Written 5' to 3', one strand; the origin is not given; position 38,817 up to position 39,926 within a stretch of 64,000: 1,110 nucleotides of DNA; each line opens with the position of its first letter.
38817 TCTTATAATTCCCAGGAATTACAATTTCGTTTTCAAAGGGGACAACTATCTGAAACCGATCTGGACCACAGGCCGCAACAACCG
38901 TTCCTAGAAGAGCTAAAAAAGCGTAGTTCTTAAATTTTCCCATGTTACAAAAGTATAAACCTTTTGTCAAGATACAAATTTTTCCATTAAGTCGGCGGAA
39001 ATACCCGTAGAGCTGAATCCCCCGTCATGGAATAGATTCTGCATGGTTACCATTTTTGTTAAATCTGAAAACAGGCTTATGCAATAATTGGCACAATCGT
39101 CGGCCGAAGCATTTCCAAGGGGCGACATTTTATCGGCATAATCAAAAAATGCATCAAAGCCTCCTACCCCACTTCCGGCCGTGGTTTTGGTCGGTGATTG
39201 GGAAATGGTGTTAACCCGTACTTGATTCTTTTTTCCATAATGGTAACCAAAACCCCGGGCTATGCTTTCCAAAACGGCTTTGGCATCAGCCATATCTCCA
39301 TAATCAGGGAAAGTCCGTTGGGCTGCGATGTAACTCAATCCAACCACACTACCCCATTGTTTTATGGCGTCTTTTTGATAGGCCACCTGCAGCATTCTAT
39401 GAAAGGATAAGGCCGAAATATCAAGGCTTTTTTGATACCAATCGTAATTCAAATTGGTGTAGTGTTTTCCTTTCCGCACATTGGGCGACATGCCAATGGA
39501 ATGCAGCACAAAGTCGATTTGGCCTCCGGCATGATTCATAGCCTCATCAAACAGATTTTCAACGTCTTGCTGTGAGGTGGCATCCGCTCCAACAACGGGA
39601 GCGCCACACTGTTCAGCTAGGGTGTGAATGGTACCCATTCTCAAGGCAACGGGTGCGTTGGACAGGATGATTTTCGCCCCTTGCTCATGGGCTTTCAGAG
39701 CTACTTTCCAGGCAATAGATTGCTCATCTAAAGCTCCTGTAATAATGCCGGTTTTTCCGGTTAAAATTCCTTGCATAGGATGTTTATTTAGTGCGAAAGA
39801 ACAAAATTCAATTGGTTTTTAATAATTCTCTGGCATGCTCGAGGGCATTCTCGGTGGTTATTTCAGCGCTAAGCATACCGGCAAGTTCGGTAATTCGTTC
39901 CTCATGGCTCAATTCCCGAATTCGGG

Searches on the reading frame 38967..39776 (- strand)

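Call 63: search_protein_families(library=pfam, proteins=[window:38967-39776:-], max_evalue=0.00001)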
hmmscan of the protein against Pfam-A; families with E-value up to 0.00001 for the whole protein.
window:38967-39776:- (269 aa): 2 families
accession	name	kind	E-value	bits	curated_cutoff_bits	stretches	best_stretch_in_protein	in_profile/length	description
PF13561.12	adh_short_C2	-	3.6e-61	207.2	27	1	14-255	1-236/236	Enoyl-(Acyl carrier protein) reductase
PF00106.31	adh_short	-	9.9e-12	45.2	26.6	1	11-200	4-186/195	short chain dehydrogenase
